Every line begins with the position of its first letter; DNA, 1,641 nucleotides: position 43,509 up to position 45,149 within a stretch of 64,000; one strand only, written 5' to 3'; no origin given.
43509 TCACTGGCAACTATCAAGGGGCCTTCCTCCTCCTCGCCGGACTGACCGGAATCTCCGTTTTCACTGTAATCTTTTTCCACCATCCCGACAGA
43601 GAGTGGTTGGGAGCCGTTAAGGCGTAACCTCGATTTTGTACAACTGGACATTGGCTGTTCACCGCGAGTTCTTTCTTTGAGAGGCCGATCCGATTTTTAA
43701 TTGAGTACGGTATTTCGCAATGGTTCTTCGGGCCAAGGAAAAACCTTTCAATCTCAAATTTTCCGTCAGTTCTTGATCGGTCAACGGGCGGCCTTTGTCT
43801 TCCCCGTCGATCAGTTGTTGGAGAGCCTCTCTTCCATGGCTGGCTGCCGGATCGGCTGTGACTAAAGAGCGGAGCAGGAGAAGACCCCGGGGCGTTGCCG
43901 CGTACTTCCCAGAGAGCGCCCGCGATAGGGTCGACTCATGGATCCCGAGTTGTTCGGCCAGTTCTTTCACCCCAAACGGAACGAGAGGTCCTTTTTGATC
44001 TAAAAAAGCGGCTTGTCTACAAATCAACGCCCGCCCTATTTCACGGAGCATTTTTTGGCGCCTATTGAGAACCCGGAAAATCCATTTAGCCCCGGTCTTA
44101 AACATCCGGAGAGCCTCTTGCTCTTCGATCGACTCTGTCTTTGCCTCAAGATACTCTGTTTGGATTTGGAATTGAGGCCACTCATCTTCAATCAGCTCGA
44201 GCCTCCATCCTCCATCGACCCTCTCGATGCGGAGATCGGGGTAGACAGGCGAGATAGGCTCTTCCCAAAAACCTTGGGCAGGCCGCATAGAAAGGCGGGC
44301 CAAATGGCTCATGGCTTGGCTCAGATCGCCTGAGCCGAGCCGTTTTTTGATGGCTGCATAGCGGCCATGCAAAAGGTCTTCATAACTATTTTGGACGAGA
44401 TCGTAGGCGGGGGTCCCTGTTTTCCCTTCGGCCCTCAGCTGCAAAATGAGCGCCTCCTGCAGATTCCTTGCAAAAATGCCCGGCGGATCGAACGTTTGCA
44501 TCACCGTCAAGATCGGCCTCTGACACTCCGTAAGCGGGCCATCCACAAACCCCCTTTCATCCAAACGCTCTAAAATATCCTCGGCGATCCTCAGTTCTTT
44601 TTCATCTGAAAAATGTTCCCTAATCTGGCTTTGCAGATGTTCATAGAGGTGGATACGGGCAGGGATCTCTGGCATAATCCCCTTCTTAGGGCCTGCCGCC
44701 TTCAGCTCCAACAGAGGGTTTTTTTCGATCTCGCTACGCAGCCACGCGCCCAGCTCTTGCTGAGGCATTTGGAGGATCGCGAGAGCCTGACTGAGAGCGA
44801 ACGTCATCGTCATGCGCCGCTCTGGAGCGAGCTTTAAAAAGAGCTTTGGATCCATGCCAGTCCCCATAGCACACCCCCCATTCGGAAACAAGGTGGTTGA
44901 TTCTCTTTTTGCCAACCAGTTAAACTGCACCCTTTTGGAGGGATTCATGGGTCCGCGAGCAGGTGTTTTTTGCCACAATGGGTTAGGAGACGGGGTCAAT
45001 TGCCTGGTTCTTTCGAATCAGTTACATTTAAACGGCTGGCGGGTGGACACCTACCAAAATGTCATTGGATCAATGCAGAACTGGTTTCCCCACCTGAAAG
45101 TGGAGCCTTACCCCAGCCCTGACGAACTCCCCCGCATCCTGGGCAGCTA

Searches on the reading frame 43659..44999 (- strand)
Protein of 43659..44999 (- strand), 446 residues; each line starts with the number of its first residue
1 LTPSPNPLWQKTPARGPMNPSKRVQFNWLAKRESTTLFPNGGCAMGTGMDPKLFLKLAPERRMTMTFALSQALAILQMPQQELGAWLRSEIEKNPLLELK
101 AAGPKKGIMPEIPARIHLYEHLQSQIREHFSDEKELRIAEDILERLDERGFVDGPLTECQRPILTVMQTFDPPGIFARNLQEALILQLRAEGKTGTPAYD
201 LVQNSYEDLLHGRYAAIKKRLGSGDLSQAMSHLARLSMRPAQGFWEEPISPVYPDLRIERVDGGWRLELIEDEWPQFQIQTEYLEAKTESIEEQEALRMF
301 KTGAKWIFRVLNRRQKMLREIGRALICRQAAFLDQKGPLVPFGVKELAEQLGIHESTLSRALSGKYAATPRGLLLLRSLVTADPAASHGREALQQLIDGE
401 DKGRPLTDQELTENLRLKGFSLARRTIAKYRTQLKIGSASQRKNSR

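Call 40: search_protein_families(library=pfam, proteins=[window:43659-44999:-], max_evalue=0.001)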
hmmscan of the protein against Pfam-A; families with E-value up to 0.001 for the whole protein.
window:43659-44999:- (446 aa): 3 families
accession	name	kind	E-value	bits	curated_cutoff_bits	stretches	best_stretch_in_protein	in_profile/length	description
PF04552.19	Sigma54_DBD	-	4.8e-38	130.8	22.8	1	301-443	8-159/160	Sigma-54, DNA binding domain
PF04963.19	Sigma54_CBD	-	5.4e-34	118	22.9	1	114-283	8-185/185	Sigma-54 factor, core binding domain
PF00309.25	Sigma54_AID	-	3.1e-10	40.2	23.8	1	60-99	7-46/46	Sigma-54 factor, Activator interacting domain (AID)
